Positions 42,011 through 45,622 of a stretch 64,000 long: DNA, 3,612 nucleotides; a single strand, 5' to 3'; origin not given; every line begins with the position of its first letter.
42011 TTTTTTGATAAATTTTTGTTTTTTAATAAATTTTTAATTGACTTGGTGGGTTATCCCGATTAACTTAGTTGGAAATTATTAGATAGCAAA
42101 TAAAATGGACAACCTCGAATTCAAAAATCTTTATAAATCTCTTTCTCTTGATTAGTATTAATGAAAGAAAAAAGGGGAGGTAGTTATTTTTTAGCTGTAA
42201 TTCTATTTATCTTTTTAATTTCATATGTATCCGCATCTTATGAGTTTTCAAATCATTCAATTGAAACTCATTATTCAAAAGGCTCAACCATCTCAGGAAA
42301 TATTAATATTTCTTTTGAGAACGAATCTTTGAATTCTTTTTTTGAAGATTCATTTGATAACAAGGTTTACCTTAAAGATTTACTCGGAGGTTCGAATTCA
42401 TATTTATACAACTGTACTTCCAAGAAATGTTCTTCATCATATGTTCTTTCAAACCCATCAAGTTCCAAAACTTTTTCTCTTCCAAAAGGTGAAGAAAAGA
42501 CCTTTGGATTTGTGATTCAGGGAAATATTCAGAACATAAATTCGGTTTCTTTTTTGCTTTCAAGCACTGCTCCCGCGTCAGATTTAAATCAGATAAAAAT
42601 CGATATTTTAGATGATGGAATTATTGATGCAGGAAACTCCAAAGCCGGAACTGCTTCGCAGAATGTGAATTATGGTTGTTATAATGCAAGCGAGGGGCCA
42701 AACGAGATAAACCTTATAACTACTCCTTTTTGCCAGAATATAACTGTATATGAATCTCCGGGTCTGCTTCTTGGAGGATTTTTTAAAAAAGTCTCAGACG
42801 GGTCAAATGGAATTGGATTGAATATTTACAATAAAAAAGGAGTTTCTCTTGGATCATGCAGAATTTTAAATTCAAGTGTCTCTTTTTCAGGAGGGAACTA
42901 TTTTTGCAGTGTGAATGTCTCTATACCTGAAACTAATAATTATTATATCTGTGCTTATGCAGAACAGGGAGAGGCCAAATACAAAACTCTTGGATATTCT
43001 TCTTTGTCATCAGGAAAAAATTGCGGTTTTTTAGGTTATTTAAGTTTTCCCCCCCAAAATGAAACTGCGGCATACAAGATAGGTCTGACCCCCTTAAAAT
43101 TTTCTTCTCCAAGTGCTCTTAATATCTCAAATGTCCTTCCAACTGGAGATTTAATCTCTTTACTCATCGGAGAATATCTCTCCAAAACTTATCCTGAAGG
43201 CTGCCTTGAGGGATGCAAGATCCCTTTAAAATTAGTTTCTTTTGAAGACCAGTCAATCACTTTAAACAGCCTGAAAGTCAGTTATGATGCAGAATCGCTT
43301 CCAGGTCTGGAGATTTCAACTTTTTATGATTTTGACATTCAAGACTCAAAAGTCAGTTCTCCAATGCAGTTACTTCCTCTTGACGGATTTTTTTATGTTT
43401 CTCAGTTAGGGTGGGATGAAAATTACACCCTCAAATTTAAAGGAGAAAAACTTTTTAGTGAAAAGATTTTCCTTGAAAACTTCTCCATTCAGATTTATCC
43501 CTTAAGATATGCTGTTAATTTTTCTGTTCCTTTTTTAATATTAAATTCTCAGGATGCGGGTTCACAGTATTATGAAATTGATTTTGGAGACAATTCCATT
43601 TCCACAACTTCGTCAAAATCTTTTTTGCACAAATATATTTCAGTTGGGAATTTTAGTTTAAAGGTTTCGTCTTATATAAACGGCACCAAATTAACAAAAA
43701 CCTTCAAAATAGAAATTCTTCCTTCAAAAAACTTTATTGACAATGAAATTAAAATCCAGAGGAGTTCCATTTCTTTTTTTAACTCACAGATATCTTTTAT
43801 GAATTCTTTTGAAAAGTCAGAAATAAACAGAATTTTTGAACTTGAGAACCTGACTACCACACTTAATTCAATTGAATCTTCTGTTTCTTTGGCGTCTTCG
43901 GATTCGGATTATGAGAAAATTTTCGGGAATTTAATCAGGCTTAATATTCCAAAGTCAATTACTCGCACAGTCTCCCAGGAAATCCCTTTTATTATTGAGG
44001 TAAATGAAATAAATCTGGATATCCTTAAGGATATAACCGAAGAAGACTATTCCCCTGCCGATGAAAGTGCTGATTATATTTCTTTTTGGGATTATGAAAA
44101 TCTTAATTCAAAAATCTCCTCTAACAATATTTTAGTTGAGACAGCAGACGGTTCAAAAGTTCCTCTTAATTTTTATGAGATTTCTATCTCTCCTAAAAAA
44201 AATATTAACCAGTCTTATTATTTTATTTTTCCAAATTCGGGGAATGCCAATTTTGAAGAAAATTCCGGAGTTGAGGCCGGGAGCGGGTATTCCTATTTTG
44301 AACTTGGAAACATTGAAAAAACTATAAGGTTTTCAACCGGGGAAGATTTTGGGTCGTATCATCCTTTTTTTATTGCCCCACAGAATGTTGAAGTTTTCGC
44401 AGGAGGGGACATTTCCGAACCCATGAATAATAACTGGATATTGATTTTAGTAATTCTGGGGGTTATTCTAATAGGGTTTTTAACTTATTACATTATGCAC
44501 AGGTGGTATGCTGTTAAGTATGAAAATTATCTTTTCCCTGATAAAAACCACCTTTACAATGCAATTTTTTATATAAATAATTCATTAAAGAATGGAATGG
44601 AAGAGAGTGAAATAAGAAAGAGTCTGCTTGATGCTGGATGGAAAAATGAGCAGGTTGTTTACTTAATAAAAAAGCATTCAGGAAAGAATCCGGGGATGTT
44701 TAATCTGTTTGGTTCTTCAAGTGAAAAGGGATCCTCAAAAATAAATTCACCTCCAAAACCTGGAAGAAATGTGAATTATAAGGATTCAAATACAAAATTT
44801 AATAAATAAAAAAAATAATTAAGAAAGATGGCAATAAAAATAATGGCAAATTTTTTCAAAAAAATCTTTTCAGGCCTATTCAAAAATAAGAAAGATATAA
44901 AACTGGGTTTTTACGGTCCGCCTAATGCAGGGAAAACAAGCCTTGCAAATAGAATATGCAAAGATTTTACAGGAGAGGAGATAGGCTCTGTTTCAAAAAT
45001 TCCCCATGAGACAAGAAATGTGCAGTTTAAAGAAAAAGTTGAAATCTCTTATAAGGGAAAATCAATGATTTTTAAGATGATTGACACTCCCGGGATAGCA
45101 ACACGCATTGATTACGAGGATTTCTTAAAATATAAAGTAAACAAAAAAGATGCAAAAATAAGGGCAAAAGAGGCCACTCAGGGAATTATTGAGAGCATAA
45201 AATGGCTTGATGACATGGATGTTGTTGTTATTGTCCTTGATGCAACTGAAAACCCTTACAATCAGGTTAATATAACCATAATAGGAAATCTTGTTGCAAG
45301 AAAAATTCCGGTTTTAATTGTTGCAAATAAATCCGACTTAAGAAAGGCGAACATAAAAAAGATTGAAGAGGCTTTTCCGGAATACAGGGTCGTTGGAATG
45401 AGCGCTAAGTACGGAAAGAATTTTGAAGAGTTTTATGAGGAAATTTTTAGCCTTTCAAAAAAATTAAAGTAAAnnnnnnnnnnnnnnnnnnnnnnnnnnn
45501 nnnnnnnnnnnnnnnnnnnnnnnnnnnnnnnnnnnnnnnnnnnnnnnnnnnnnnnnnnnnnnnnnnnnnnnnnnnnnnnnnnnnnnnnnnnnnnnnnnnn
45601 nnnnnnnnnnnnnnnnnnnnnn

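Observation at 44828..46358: Small GTPase co-oriented with two small partner proteins, one a Zn-ribbon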

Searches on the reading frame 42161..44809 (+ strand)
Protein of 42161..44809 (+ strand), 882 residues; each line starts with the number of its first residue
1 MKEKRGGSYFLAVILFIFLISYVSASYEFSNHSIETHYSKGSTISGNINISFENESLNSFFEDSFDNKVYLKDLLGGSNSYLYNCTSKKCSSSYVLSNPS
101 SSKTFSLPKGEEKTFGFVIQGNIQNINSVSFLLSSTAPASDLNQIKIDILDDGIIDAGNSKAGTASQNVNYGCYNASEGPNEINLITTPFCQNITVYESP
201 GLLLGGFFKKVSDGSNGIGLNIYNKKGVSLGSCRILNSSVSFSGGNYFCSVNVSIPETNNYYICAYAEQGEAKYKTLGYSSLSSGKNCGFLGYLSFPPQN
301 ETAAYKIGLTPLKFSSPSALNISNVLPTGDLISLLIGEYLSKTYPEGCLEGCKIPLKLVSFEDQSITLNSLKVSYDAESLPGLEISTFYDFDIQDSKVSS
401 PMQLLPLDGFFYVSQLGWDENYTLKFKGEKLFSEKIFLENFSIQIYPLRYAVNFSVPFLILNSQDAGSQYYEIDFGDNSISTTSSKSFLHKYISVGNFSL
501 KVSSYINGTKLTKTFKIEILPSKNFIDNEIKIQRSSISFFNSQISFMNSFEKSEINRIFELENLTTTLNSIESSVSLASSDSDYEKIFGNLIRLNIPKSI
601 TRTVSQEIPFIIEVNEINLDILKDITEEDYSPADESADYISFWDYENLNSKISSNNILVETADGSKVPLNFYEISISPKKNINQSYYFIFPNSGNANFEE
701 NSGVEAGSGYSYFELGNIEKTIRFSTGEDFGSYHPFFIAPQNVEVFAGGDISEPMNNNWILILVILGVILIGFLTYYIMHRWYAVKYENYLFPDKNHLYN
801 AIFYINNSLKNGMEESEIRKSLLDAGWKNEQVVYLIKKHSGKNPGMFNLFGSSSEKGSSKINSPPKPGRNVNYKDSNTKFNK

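Call 3: search_protein_families(library=pfam, proteins=[window:42161-44809:+], max_evalue=0.01)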
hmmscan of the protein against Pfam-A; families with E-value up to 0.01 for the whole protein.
window:42161-44809:+ (882 aa): 0 families

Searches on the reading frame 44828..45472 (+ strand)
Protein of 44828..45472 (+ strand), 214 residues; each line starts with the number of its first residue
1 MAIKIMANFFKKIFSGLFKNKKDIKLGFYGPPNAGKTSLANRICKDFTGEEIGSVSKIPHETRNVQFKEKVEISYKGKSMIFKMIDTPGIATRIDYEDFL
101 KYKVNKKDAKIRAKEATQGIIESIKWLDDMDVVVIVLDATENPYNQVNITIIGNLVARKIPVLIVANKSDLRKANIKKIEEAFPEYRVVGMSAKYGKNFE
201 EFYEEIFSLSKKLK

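Call 3: search_protein_families(library=pfam, proteins=[window:44828-45472:+], max_evalue=0.01)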
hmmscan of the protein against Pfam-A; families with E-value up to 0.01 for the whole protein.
window:44828-45472:+ (214 aa): 11 families
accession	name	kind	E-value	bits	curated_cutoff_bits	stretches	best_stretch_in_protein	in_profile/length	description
PF01926.29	MMR_HSR1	-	4e-16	59.6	21.9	1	26-168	2-113/113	50S ribosome-binding GTPase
PF00009.33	GTP_EFTU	-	1.2e-10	41.8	26.5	1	24-208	4-184/188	Elongation factor Tu GTP binding domain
PF02421.24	FeoB_N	-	7e-07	29.3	27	1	27-205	4-155/156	Ferrous iron transport protein B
PF03193.22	RsgA_GTPase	-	7.7e-06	26.3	30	0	130-204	23-102/174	RsgA GTPase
PF08477.19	Roc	-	2.4e-05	25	27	1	25-89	1-65/119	Ras of Complex, Roc, domain of DAPkinase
PF16897.10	MMR_HSR1_Xtn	-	6.1e-05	23.4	35.2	1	160-208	56-102/106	C-terminal region of MMR_HSR1 domain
PF00025.27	Arf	-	0.00014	21.8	22.3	0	129-176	81-132/174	ADP-ribosylation factor family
PF09439.16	SRPRB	-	0.00019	21.3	25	1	28-176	8-126/178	Signal recognition particle receptor beta subunit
PF00071.28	Ras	-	0.00056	20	21.6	0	130-207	72-157/162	Ras family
PF00004.35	AAA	-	0.0015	19.4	21.2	1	28-49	3-23/131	ATPase family associated with various cellular activities (AAA)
PF00735.24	Septin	-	0.0026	17.5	26.2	1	27-110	8-92/280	Septin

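Call 4: search_protein_families(library=ncbifam, proteins=[window:44828-45472:+], max_evalue=0.01)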
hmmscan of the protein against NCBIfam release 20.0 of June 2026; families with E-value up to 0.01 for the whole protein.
window:44828-45472:+ (214 aa): 16 families
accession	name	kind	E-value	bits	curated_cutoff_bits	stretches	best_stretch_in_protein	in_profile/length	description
TIGR03594.1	GTPase_EngA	equivalog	7.7e-18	64.7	306.7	1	20-212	172-348/432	ribosome biogenesis GTPase Der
TIGR00231.1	small_GTP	domain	3.5e-16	59.4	42.5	1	22-206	2-162/164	GTP-binding protein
TIGR03918.1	GTP_HydF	equivalog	4.3e-14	52.1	325.55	1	23-211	7-168/392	[FeFe] hydrogenase H-cluster maturation GTPase HydF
NF000908.1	PRK00089.1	equivalog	8.6e-14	51.5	237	1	29-209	9-166/291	GTPase Era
TIGR00450.1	mnmE_trmE_thdF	equivalog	1.7e-11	43.9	252.6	1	7-206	190-363/446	tRNA uridine-5-carboxymethylaminomethyl(34) synthesis GTPase MnmE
NF003661.0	PRK05291.1-3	equivalog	1.7e-08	34.2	380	1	24-208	217-368/448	tRNA uridine-5-carboxymethylaminomethyl(34) synthesis GTPase MnmE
TIGR00436.1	era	equivalog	1.9e-08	34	116.25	1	26-202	3-155/270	GTPase Era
TIGR03596.1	GTPase_YlqF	equivalog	2e-08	33.9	208.2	1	127-212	19-104/276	ribosome biogenesis GTPase YlqF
TIGR03598.1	GTPase_YsxC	equivalog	6.4e-08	32.5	124.45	1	20-201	15-180/186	ribosome biogenesis GTP-binding protein YihA/YsxC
TIGR03597.1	GTPase_YqeH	equivalog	2.2e-06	27.1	297.4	1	9-106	141-231/361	ribosome biogenesis GTPase YqeH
TIGR03156.1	GTP_HflX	equivalog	4.7e-06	25.8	216.75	1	129-206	268-347/351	GTPase HflX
NF002828.0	PRK03003.1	equivalog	1.7e-05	23.6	631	1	30-173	220-338/477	ribosome biogenesis GTPase Der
NF007171.0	PRK09602.1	subfamily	0.00017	20.5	387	1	149-196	208-256/397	YchF-related putative GTPase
NF008955.0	PRK12297.1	equivalog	0.00037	19.5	406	1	159-212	275-330/429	GTPase ObgE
NF007071.0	PRK09518.1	equivalog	0.00042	18.9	953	1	29-177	277-397/706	bifunctional cytidylate kinase/GTPase Der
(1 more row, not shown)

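Call 14: find_homologous_proteins(query=window:44828-45472:+, max_evalue=0.00001)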
Query window:44828-45472:+ (214 aa): 8000 proteins with E <= 0.00001 among 8000 candidates; the best 120 are listed.
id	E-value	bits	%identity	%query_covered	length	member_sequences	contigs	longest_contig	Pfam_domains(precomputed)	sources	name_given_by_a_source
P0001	3.6e-122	424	89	100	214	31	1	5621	PF01926.30,PF08477.20,PF02421.25,PF00009.34,PF03193.23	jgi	-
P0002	1.2e-121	422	87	100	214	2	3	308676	PF01926.30,PF08477.20,PF02421.25,PF00009.34,PF03193.23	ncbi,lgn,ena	-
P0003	2.3e-121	421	90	99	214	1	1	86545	PF01926.30,PF08477.20,PF02421.25,PF00009.34,PF03193.23,PF00071.29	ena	-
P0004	1.1e-120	419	89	100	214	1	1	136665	PF01926.30,PF08477.20,PF02421.25,PF00009.34,PF03193.23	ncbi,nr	ncbi:MAG: Era-like GTP-binding protein [Nanoarchaeota archaeon]|nr:Era-like GTP-binding protein [Nan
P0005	1.5e-120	419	89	100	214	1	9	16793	PF01926.30,PF08477.20,PF02421.25,PF00009.34,PF03193.23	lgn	-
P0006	1.9e-120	418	91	93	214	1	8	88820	PF01926.30,PF08477.20,PF02421.25,PF00009.34,PF03193.23,PF16897.11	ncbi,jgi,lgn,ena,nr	ncbi:GTP-binding protein [Candidatus Pacearchaeota archaeon CG10_big_fil_rev_8_21_14_0_10_32_42]|nr:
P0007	1.4e-119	416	91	93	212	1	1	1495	PF01926.30,PF08477.20,PF02421.25,PF00009.34,PF03193.23,PF16897.11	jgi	-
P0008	4.6e-119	414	87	100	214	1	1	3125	PF01926.30,PF08477.20,PF02421.25,PF00009.34,PF03193.23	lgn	-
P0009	5.6e-119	413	87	100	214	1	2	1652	PF01926.30,PF08477.20,PF02421.25,PF00009.34,PF03193.23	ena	-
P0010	6.8e-119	413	88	100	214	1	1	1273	PF01926.30,PF02421.25,PF00009.34,PF03193.23,PF16897.11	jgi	-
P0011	7.2e-119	413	89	100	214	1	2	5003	PF01926.30,PF08477.20,PF02421.25,PF00009.34,PF03193.23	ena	-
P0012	1.2e-118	412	88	100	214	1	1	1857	PF01926.30,PF08477.20,PF02421.25,PF00009.34,PF03193.23,PF16897.11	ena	-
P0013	1.2e-118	412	89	100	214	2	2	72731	PF01926.30,PF08477.20,PF02421.25,PF00009.34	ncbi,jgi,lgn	-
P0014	1.2e-118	412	88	100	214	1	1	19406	PF01926.30,PF08477.20,PF02421.25,PF00009.34,PF03193.23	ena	-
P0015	1.6e-118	412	88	100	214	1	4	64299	PF01926.30,PF08477.20,PF02421.25,PF00009.34,PF03193.23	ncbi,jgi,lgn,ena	-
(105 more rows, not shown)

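Call 15: search_solved_structures(query=window:44828-45472:+, max_evalue=0.001, show_alignments=1)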
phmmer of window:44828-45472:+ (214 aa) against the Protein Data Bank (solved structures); distinct sequences matched with E-value up to 0.001: 12.
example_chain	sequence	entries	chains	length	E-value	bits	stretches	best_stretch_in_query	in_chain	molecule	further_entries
7am2_BU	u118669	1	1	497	1.3e-08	38.5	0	23-171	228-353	GTPase Der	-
3j8g_X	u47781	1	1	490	4.6e-08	36.7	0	23-179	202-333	GTPase Der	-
7aoi_XL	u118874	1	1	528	6.6e-08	36.2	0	23-171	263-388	GTP-binding protein, putative,mt-EngA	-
6yxx_EA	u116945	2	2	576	1e-07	35.6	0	23-171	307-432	mt-EngA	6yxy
1xzp_A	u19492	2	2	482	5.3e-07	33.2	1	9-208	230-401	Probable tRNA modification GTPase trmE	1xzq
4dcs_A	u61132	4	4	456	6.1e-06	29.8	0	6-171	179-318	GTP-BINDING PROTEIN ENGA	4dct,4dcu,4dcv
2hjg_A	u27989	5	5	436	6.5e-06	29.7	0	6-171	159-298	GTP-binding protein engA | GTPase Der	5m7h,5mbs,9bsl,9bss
5dn8_A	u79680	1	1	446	1.2e-05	28.8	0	20-170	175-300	GTPase Der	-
7uqz_m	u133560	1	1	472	0.00074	23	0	13-68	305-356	Nucleolar GTP-binding protein 2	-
3jct_m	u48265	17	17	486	0.00081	22.8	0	13-68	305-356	Nucleolar GTP-binding protein 2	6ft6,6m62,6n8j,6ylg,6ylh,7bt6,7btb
6g14_B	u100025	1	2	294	0.00084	22.8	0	126-202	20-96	Ribosome biogenesis GTPase A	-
7ug6_m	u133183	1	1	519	0.00095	22.6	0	13-68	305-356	Nucleolar GTP-binding protein 2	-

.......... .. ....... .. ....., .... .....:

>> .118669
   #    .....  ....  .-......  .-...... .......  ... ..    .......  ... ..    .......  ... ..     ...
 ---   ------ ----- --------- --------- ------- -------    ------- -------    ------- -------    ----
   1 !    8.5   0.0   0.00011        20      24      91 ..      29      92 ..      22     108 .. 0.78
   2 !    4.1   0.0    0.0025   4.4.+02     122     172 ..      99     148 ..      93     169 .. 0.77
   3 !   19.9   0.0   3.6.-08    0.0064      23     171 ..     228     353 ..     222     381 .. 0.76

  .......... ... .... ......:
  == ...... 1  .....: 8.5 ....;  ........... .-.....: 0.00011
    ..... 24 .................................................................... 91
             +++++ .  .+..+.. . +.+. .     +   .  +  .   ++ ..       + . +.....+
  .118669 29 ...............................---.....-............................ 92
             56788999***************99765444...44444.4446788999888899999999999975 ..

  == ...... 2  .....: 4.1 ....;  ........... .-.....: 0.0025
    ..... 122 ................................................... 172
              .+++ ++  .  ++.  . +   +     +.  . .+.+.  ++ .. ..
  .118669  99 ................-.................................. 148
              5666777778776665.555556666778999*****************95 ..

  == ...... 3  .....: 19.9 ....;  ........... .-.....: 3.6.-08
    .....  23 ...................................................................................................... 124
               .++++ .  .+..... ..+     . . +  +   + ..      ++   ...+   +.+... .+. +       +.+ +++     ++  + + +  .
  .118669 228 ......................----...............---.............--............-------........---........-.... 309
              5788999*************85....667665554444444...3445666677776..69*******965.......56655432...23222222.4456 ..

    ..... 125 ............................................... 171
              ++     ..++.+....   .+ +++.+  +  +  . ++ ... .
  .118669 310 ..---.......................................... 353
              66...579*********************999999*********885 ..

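Call 28: search_solved_structures(query=A2, max_evalue=0.01)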
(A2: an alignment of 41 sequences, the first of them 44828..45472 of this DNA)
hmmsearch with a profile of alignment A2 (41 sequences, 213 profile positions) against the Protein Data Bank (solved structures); distinct sequences matched with E-value up to 0.01: 31.
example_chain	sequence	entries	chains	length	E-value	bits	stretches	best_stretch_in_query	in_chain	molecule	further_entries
7am2_BU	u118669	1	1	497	1.7e-09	41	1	22-209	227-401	GTPase Der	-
3j8g_X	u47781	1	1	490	2.6e-08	37.1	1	24-206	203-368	GTPase Der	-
7aoi_XL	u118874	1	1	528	6.6e-08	35.8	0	24-172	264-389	GTP-binding protein, putative,mt-EngA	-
6yxx_EA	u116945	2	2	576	1e-07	35.1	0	24-172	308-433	mt-EngA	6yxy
1xzp_A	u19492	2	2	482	9.9e-07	32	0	119-211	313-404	Probable tRNA modification GTPase trmE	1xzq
4dcs_A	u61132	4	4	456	4.7e-06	29.7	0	7-181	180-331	GTP-BINDING PROTEIN ENGA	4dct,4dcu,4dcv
2hjg_A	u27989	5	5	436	4.9e-06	29.7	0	7-181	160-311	GTP-binding protein engA | GTPase Der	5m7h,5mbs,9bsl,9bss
9bs0_W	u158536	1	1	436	3.5e-05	26.9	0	10-136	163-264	GTPase Der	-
8oul_A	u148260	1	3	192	4.3e-05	26.6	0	151-204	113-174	Arf GTPase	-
5dn8_A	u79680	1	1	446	0.00012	25.1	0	17-122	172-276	GTPase Der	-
7uqz_m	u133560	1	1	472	0.00019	24.5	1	12-67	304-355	Nucleolar GTP-binding protein 2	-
3jct_m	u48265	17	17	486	0.0002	24.4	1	12-67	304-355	Nucleolar GTP-binding protein 2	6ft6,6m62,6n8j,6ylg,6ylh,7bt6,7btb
7ug6_m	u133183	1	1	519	0.00024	24.1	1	12-67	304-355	Nucleolar GTP-binding protein 2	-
3iev_A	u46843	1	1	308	0.0015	21.6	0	125-208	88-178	GTP-binding protein era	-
3r9w_A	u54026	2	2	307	0.0015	21.6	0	125-208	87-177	GTPase Era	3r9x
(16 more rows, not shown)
